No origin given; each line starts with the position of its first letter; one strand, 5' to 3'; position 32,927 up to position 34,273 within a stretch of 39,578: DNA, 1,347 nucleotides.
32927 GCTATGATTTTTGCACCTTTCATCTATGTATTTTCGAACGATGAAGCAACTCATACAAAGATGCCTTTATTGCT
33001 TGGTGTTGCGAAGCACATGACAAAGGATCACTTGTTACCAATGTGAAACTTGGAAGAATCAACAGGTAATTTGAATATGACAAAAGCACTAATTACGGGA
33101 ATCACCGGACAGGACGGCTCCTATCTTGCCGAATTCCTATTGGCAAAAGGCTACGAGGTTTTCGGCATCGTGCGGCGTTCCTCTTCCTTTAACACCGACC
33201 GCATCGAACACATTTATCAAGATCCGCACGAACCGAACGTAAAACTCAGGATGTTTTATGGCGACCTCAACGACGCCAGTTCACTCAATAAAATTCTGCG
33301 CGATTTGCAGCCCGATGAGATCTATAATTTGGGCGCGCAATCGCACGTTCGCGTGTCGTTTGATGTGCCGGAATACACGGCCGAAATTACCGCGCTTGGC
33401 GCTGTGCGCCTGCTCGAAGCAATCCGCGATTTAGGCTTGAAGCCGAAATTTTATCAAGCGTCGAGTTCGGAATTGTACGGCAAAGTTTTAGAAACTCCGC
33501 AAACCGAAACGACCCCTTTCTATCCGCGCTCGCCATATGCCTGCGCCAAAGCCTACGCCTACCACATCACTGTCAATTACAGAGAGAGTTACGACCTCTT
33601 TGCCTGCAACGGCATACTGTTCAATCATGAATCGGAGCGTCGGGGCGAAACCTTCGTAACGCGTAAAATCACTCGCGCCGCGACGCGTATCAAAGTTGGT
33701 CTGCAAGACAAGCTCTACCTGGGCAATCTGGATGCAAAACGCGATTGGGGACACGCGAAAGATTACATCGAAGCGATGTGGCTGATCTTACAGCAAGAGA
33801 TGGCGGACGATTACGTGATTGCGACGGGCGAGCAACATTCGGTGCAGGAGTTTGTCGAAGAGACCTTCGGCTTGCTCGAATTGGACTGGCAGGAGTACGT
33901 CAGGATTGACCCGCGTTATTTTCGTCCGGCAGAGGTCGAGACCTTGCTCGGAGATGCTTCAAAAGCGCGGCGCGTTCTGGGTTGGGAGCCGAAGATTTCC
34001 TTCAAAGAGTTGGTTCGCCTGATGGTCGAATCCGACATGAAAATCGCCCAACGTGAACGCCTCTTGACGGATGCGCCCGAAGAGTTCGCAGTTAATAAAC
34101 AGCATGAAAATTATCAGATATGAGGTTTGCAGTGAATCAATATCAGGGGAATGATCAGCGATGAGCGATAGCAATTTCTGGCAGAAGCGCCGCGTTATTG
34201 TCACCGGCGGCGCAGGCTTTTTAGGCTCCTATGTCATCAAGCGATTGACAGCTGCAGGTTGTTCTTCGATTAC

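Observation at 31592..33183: Frameshifted gmd 5' remnant duplicated 1.48 kb upstream of the intact gmd, bracketing a low-GC GT-C-like gene: an insertion or cassette-exchange scar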

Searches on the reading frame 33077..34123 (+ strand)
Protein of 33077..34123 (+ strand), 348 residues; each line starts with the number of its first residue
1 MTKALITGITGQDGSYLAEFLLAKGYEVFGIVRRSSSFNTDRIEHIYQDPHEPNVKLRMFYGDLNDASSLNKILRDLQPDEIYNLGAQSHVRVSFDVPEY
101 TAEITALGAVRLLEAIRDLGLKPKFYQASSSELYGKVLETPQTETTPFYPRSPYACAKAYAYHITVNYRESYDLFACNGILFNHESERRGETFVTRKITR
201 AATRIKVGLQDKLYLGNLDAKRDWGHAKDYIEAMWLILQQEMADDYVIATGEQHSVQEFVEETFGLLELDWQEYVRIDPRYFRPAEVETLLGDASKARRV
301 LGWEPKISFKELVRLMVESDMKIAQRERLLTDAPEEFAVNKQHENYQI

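Call 7: search_protein_families(library=pfam, proteins=[window:33077-34123:+], max_evalue=0.01)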
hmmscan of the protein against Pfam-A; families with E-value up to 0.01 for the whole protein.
window:33077-34123:+ (348 aa): 5 families
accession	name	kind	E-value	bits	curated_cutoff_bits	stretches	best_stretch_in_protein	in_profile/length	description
PF16363.11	GDP_Man_Dehyd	-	2e-147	491.4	27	1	5-316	1-332/332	GDP-mannose 4,6 dehydratase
PF01370.27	Epimerase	-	1.8e-75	253.9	20.9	1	4-249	1-240/240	NAD dependent epimerase/dehydratase family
PF04321.23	RmlD_sub_bind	-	7.8e-06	25.6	27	1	3-160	2-131/287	RmlD substrate binding domain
PF02719.21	Polysacc_synt_2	-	0.00017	21.3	20.2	1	5-118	2-117/293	Polysaccharide biosynthesis protein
PF05368.20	NmrA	-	0.00018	21.6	27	1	4-75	5-68/298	NmrA-like family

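Call 8: search_protein_families(library=ncbifam, proteins=[window:33077-34123:+], max_evalue=0.01)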
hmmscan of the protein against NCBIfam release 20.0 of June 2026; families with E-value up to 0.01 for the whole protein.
window:33077-34123:+ (348 aa): 16 families
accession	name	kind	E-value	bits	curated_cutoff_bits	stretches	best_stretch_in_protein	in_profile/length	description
TIGR01472.1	gmd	equivalog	3.7e-162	539.3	415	1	3-323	2-341/342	GDP-mannose 4,6-dehydratase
TIGR01181.1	dTDP_gluc_dehyt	equivalog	5.2e-34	117.8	365.1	1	4-318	2-309/321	dTDP-glucose 4,6-dehydratase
TIGR04180.1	EDH_00030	hypoth_equivalog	4.9e-31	107.9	475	1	5-307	2-296/297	NAD-dependent 4,6-dehydratase LegB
TIGR02622.1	CDP_4_6_dhtase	equivalog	6.7e-25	88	278.45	1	3-319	6-329/352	CDP-glucose 4,6-dehydratase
TIGR01179.1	galE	equivalog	8.2e-22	77.4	262.3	1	4-312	2-317/332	UDP-glucose 4-epimerase GalE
NF007582.0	PRK10217.1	equivalog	2e-17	63.4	698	1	2-317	2-328/355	dTDP-glucose 4,6-dehydratase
NF007490.0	PRK10084.1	subfamily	2.8e-13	49.6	649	1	5-318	4-332/361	dTDP-glucose 4,6-dehydratase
NF011728.1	PRK15181.1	equivalog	1.2e-10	41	760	1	3-314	17-331/348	Vi polysaccharide biosynthesis UDP-N-acetylglucosaminuronic acid C-4 epimerase TviC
NF043036.1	ErythonDh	equivalog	4.3e-10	39.3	325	1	3-168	2-163/321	D-erythronate dehydrogenase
NF007956.0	PRK10675.1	subfamily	1.3e-07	31.1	394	1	3-168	2-163/338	UDP-glucose 4-epimerase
NF052578.1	StrlDmthSdmBMthl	equivalog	1.9e-07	31.1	600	1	4-260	3-238/328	sterol demethylase protein SdmB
TIGR03466.1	HpnA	hypoth_equivalog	4e-05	22.7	367.65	1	3-148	2-132/327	hopanoid-associated sugar epimerase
NF041015.1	UDPsulfquin_syn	equivalog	0.00047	19.2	575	1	3-119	2-133/384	UDP-sulfoquinovose synthase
NF047420.2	EF_P_mod_YmfI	equivalog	0.0041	16.9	238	1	4-100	2-95/236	elongation factor P 5-aminopentanone reductase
TIGR01214.1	rmlD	equivalog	0.006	15.7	224.05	1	4-120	2-92/285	dTDP-4-dehydrorhamnose reductase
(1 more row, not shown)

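Call 10: find_encoding_contigs(protein=window:33077-34123:+, flank=10000, max_places=10)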
Protein window:33077-34123:+ (348 aa): no gene with exactly this product is on record in the collection.

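Call 44: find_homologous_proteins(query=window:33077-34123:+, max_evalue=1e-150)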
Query window:33077-34123:+ (348 aa): 5483 proteins with E <= 1e-150 among 8000 candidates; the best 120 are listed.
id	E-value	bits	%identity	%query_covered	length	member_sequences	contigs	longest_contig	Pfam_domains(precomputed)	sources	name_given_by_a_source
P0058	1.9e-232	788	100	100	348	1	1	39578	PF04321.24,PF16363.12,PF01370.28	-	-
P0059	2.2e-224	762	96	100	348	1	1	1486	PF04321.24,PF16363.12,PF01370.28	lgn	-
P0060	3.9e-221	751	94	100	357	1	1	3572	PF04321.24,PF16363.12,PF01370.28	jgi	jgi:GDPmannose 4,6-dehydratase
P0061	3.6e-219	744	94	100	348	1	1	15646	PF04321.24,PF16363.12,PF01370.28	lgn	-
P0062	3.8e-219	744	93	100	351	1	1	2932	PF04321.24,PF16363.12,PF01370.28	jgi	jgi:GDPmannose 4,6-dehydratase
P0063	4.7e-219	744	94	100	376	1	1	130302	PF04321.24,PF16363.12,PF01370.28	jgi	jgi:GDPmannose 4,6-dehydratase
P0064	6.6e-219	744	93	100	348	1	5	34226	PF04321.24,PF16363.12,PF02719.22,PF01370.28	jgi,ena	jgi:GDPmannose 4,6-dehydratase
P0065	8.1e-218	740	93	100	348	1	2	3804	PF04321.24,PF16363.12,PF02719.22,PF01370.28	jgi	jgi:GDPmannose 4,6-dehydratase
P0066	1.4e-217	739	92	100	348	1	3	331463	PF04321.24,PF16363.12,PF01370.28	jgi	jgi:GDPmannose 4,6-dehydratase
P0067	3.8e-217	738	92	100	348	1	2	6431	PF04321.24,PF16363.12,PF01370.28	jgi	jgi:GDPmannose 4,6-dehydratase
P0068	8.5e-217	737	91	100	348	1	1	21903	PF04321.24,PF16363.12,PF01370.28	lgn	-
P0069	6.0e-210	714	89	99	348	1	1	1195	PF04321.24,PF16363.12,PF01370.28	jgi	jgi:GDPmannose 4,6-dehydratase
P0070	8.3e-210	714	90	100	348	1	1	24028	PF04321.24,PF16363.12,PF02719.22,PF01370.28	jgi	jgi:GDPmannose 4,6-dehydratase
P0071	1.4e-209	713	89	99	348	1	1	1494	PF04321.24,PF16363.12,PF01370.28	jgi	jgi:GDPmannose 4,6-dehydratase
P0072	2.9e-209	712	89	99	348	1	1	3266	PF04321.24,PF16363.12,PF01370.28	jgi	jgi:GDPmannose 4,6-dehydratase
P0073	3.0e-209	712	89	99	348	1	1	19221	PF04321.24,PF16363.12,PF01370.28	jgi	jgi:GDPmannose 4,6-dehydratase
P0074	4.6e-208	708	88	99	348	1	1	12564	PF04321.24,PF16363.12,PF01370.28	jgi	jgi:GDPmannose 4,6-dehydratase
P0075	9.1e-208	707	89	99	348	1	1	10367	PF04321.24,PF16363.12,PF02719.22,PF01370.28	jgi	jgi:GDPmannose 4,6-dehydratase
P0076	5.6e-207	704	89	99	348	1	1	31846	PF04321.24,PF16363.12,PF02719.22,PF01370.28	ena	-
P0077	6.3e-207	704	88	100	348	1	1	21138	PF04321.24,PF16363.12,PF02719.22,PF01370.28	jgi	jgi:GDPmannose 4,6-dehydratase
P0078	9.4e-207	704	87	100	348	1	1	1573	PF04321.24,PF16363.12,PF01370.28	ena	-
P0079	1.5e-206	703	89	100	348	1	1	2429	PF04321.24,PF16363.12,PF01370.28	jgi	jgi:GDPmannose 4,6-dehydratase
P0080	3.2e-205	699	87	100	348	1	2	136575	PF04321.24,PF16363.12,PF02719.22,PF01370.28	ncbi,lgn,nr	ncbi:MAG: GDP-mannose 4,6-dehydratase [Acidobacteria bacterium]|nr:GDP-mannose 4,6-dehydratase [Acid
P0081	4.2e-205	698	88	100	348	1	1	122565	PF04321.24,PF16363.12,PF02719.22,PF01370.28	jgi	jgi:GDPmannose 4,6-dehydratase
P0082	1.2e-204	697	86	100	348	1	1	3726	PF04321.24,PF16363.12,PF01370.28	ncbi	-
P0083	1.4e-204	696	86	100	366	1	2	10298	PF04321.24,PF16363.12,PF01370.28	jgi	jgi:GDPmannose 4,6-dehydratase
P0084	3.0e-202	689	85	100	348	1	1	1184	PF04321.24,PF16363.12,PF01370.28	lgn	-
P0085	7.4e-202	687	85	100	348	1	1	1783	PF04321.24,PF16363.12,PF01370.28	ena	-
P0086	9.0e-201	684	85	100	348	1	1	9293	PF04321.24,PF16363.12,PF01370.28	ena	-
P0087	3.1e-200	682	84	100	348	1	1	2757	PF04321.24,PF16363.12,PF01370.28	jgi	jgi:GDPmannose 4,6-dehydratase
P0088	3.6e-200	682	85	100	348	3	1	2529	PF04321.24,PF16363.12,PF01370.28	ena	-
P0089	1.4e-199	680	84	100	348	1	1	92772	PF04321.24,PF16363.12,PF01370.28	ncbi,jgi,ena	-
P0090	2.1e-198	676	84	99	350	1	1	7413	PF04321.24,PF16363.12,PF01370.28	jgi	jgi:GDPmannose 4,6-dehydratase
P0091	7.0e-198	674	84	100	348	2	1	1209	PF04321.24,PF16363.12,PF01370.28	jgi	jgi:GDPmannose 4,6-dehydratase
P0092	8.2e-198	674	84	100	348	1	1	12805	PF04321.24,PF16363.12,PF01370.28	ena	-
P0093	1.5e-197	673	83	100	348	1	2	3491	PF04321.24,PF16363.12,PF01370.28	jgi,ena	-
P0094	7.7e-197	671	83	100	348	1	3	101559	PF04321.24,PF16363.12,PF01370.28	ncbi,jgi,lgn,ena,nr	ncbi:MAG: GDP-mannose 4,6-dehydratase [Blastocatellia bacterium AA13]|nr:MAG: GDP-mannose 4,6-dehydr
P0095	1.6e-196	670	83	100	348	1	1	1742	PF04321.24,PF16363.12,PF02719.22,PF01370.28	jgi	-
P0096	3.5e-196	669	83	100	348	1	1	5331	PF04321.24,PF16363.12,PF01370.28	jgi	jgi:GDPmannose 4,6-dehydratase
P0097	1.3e-195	667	82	100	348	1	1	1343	PF04321.24,PF16363.12,PF02719.22,PF01370.28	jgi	jgi:GDPmannose 4,6-dehydratase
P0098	2.4e-194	663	83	100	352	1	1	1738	PF04321.24,PF16363.12,PF01370.28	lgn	-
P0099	2.6e-194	663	82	100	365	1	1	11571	PF04321.24,PF16363.12,PF01370.28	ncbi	-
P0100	4.2e-194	662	82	100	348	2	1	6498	PF04321.24,PF16363.12,PF01370.28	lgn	-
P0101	7.6e-193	658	82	100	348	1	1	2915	PF04321.24,PF16363.12,PF02719.22,PF01370.28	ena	-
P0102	2.1e-191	653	81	99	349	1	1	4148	PF04321.24,PF16363.12,PF01370.28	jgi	jgi:GDPmannose 4,6-dehydratase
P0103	3.3e-191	652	84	97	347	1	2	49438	PF04321.24,PF16363.12,PF01370.28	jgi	jgi:GDPmannose 4,6-dehydratase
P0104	1.7e-190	650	80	100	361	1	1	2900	PF04321.24,PF16363.12,PF01370.28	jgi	jgi:GDPmannose 4,6-dehydratase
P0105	2.5e-190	650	82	97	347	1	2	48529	PF04321.24,PF16363.12,PF01370.28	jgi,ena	jgi:GDPmannose 4,6-dehydratase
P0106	5.0e-190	649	82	97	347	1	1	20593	PF04321.24,PF16363.12,PF01370.28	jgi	jgi:GDPmannose 4,6-dehydratase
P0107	6.6e-190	648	82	97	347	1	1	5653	PF04321.24,PF16363.12,PF01370.28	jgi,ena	jgi:GDPmannose 4,6-dehydratase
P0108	6.7e-190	648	80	100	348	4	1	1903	PF04321.24,PF16363.12,PF01370.28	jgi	jgi:GDPmannose 4,6-dehydratase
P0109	8.7e-190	648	80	97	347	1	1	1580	PF04321.24,PF16363.12,PF01370.28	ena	-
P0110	1.4e-189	647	81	97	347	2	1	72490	PF04321.24,PF16363.12,PF01370.28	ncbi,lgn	ncbi:MAG: GDP-mannose 4,6-dehydratase [Pyrinomonadaceae bacterium]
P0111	1.9e-189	647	83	95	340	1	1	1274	PF04321.24,PF16363.12,PF01370.28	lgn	-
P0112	2.1e-189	647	81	97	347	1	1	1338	PF04321.24,PF16363.12,PF01370.28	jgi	jgi:GDPmannose 4,6-dehydratase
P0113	2.1e-189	647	-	-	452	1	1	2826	PF04321.24,PF16363.12,PF01370.28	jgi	-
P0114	2.3e-189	646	80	100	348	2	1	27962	PF04321.24,PF16363.12,PF01370.28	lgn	-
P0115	2.5e-189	646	79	100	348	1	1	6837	PF04321.24,PF16363.12,PF01370.28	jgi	jgi:GDPmannose 4,6-dehydratase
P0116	7.5e-189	645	81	97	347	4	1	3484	PF04321.24,PF16363.12,PF01370.28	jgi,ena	jgi:GDPmannose 4,6-dehydratase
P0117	1.8e-188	643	81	97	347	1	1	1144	PF04321.24,PF16363.12,PF01370.28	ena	-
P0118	2.2e-188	643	80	100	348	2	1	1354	PF04321.24,PF16363.12,PF01370.28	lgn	-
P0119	3.7e-188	642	81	97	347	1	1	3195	PF04321.24,PF16363.12,PF01370.28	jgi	jgi:GDPmannose 4,6-dehydratase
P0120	4.7e-188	642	80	98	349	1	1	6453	PF04321.24,PF16363.12,PF01370.28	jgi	jgi:GDPmannose 4,6-dehydratase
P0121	5.8e-188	642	81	97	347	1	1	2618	PF04321.24,PF16363.12,PF01370.28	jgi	jgi:GDPmannose 4,6-dehydratase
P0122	3.3e-187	639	80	97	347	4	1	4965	PF04321.24,PF16363.12,PF01370.28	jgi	-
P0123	3.9e-187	639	80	98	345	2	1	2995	PF04321.24,PF16363.12,PF01370.28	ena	-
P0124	6.4e-187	638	80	97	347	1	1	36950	PF04321.24,PF16363.12,PF01370.28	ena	-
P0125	1.0e-186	638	81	95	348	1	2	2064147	PF04321.24,PF16363.12,PF01370.28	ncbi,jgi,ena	ncbi:MAG TPA: GDP-mannose 4,6-dehydratase [Pyrinomonadaceae bacterium]|jgi:GDPmannose 4,6-dehydratas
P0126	1.2e-186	637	80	97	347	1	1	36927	PF04321.24,PF16363.12,PF01370.28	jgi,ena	jgi:GDPmannose 4,6-dehydratase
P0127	1.2e-186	637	81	98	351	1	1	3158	PF04321.24,PF16363.12,PF01370.28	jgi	-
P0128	1.2e-186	637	82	95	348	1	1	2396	PF04321.24,PF16363.12,PF01370.28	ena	-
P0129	1.6e-186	637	82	95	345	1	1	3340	PF04321.24,PF16363.12,PF01370.28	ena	-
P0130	1.8e-186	637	82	95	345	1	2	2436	PF04321.24,PF16363.12,PF01370.28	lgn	-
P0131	3.0e-186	636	82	95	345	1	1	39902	PF04321.24,PF16363.12,PF01370.28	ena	-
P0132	3.0e-186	636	82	95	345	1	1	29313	PF04321.24,PF16363.12,PF01370.28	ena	-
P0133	3.2e-186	636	80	98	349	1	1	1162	PF04321.24,PF16363.12,PF01370.28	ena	-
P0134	4.9e-186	635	81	95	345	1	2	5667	PF04321.24,PF16363.12,PF01370.28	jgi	jgi:GDPmannose 4,6-dehydratase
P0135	5.8e-186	635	79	98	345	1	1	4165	PF04321.24,PF16363.12,PF01370.28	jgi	jgi:GDPmannose 4,6-dehydratase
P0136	6.4e-186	635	81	95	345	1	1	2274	PF04321.24,PF16363.12,PF01370.28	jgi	jgi:GDPmannose 4,6-dehydratase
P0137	6.5e-186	635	82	95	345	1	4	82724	PF04321.24,PF16363.12,PF01370.28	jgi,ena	-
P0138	7.0e-186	635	80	97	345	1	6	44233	PF04321.24,PF16363.12,PF01370.28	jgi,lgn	jgi:GDPmannose 4,6-dehydratase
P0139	7.6e-186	635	82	96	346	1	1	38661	PF04321.24,PF16363.12,PF01370.28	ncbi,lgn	-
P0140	7.7e-186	635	80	97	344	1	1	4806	PF04321.24,PF16363.12,PF01370.28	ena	-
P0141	1.3e-185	634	79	97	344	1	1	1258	PF04321.24,PF16363.12,PF01370.28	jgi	jgi:GDPmannose 4,6-dehydratase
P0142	3.5e-185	633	82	95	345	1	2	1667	PF04321.24,PF16363.12,PF01370.28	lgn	-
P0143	6.7e-185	632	80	96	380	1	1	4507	PF04321.24,PF16363.12,PF01370.28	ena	-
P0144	7.1e-185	632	82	95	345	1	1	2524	PF16363.12,PF01370.28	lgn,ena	-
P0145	7.9e-185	631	81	95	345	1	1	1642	PF04321.24,PF16363.12,PF01370.28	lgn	-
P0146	9.0e-185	631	80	96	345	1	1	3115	PF04321.24,PF16363.12,PF01370.28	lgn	-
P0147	1.0e-184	631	81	95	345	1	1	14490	PF04321.24,PF16363.12,PF01370.28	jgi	jgi:GDPmannose 4,6-dehydratase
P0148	1.1e-184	631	81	95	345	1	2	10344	PF04321.24,PF16363.12,PF01370.28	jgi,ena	-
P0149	1.2e-184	631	81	95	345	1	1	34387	PF04321.24,PF16363.12,PF01370.28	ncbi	-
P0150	1.2e-184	631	81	95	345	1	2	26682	PF04321.24,PF16363.12,PF01370.28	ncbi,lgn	-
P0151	1.3e-184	631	79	99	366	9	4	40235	PF16363.12,PF01370.28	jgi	-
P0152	1.9e-184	630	81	95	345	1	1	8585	PF04321.24,PF16363.12,PF01370.28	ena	-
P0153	2.4e-184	630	81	95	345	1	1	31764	PF04321.24,PF16363.12,PF01370.28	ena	-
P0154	2.4e-184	630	77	98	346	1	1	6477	PF04321.24,PF16363.12,PF01370.28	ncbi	-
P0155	2.6e-184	630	80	96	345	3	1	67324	PF04321.24,PF16363.12,PF01370.28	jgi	jgi:GDPmannose 4,6-dehydratase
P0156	3.0e-184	630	79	96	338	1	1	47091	PF04321.24,PF16363.12,PF01370.28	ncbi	ncbi:MAG: GDP-mannose 4,6-dehydratase [Pyrinomonadaceae bacterium]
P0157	3.2e-184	629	79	97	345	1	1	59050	PF04321.24,PF16363.12,PF01370.28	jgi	jgi:GDPmannose 4,6-dehydratase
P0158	3.2e-184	629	77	99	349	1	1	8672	PF04321.24,PF16363.12,PF01370.28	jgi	jgi:GDPmannose 4,6-dehydratase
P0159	3.3e-184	629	80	96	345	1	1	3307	PF04321.24,PF16363.12,PF01370.28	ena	-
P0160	3.9e-184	629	81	95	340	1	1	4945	PF16363.12,PF01370.28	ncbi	-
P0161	4.9e-184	629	81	95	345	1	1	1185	PF04321.24,PF16363.12,PF01370.28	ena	-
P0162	5.4e-184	629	79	98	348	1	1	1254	PF04321.24,PF16363.12,PF01370.28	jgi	jgi:GDPmannose 4,6-dehydratase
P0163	5.7e-184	629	80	96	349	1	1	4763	PF04321.24,PF16363.12,PF01370.28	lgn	-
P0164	6.1e-184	629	81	95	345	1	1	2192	PF04321.24,PF16363.12,PF01370.28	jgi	jgi:GDPmannose 4,6-dehydratase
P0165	6.8e-184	628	81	95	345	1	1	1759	PF04321.24,PF16363.12,PF01370.28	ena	-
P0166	7.1e-184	628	80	94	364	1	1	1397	PF04321.24,PF16363.12,PF01370.28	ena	-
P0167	7.2e-184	628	82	93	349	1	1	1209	PF16363.12,PF01370.28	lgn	-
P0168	7.6e-184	628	79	98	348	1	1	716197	PF04321.24,PF16363.12,PF01370.28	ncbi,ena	-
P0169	8.2e-184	628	81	95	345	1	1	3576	PF04321.24,PF16363.12,PF01370.28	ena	-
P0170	8.4e-184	628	81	95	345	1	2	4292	PF04321.24,PF16363.12,PF01370.28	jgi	-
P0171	9.2e-184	628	80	96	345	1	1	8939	PF04321.24,PF16363.12,PF01370.28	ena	-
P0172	9.8e-184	628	81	95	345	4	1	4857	PF04321.24,PF16363.12,PF01370.28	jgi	jgi:GDPmannose 4,6-dehydratase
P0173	1.0e-183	628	80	95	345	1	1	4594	PF04321.24,PF16363.12,PF05368.20,PF01370.28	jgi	jgi:GDPmannose 4,6-dehydratase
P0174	1.1e-183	628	82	93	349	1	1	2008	PF16363.12,PF01370.28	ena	-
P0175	1.1e-183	628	81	95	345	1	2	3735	PF04321.24,PF16363.12,PF01370.28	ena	-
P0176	1.1e-183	628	80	95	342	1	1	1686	PF04321.24,PF16363.12,PF01370.28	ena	-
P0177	1.1e-183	628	79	97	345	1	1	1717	PF04321.24,PF16363.12,PF01370.28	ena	-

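Call 45: find_encoding_contigs(protein=P0059, flank=10000, max_places=3)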
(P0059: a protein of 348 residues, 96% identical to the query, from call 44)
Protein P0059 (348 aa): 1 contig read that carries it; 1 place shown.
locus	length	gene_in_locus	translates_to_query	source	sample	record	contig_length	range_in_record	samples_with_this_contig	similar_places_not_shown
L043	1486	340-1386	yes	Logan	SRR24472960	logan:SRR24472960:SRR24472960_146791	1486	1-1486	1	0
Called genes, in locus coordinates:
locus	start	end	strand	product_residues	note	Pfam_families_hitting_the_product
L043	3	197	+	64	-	?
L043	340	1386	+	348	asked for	PF01370:Epimerase, PF04321:RmlD_sub_bind (weak), PF16363:GDP_Man_Dehyd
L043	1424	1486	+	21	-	?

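Call 46: find_encoding_contigs(protein=P0063, flank=10000, max_places=2)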
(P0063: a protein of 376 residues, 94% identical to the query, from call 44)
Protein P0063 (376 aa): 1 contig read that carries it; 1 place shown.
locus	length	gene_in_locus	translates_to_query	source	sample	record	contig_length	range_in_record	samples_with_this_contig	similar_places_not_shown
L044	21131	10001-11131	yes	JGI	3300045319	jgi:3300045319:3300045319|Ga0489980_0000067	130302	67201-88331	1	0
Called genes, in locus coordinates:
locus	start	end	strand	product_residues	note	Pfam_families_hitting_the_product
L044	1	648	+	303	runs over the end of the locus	-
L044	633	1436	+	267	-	PF01370:Epimerase, PF16363:GDP_Man_Dehyd (faint)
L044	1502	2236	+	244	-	PF13489:Methyltransf_23, PF08241:Methyltransf_11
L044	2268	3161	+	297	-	-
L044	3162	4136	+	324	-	-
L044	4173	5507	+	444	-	PF13439:Glyco_transf_4 (faint), PF20706:GT4-conflict, PF00534:Glycos_transf_1, PF13692:Glyco_trans_1_4, PF13524:Glyco_trans_1_2 (weak)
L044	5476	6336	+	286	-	PF00535:Glycos_transf_2, PF10111:Glyco_tranf_2_2 (weak), PF13641:Glyco_tranf_2_3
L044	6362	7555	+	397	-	-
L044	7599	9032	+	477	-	PF03062:MBOAT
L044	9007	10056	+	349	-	-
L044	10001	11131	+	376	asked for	PF01370:Epimerase, PF04321:RmlD_sub_bind (weak), PF16363:GDP_Man_Dehyd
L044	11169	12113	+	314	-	PF04321:RmlD_sub_bind, PF01073:3Beta_HSD (faint), PF01370:Epimerase, PF02719:Polysacc_synt_2 (faint), PF16363:GDP_Man_Dehyd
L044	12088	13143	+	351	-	PF13506:Glyco_transf_21, PF00535:Glycos_transf_2, PF10111:Glyco_tranf_2_2, PF13641:Glyco_tranf_2_3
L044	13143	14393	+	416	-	PF13439:Glyco_transf_4, PF13579:Glyco_trans_4_4, PF00534:Glycos_transf_1 (weak)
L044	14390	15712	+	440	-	-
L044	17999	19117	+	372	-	PF01073:3Beta_HSD, PF01370:Epimerase, PF02719:Polysacc_synt_2, PF05368:NmrA, PF07993:NAD_binding_4, PF13460:NAD_binding_10, PF16363:GDP_Man_Dehyd, PF01370:Epimerase, +1 more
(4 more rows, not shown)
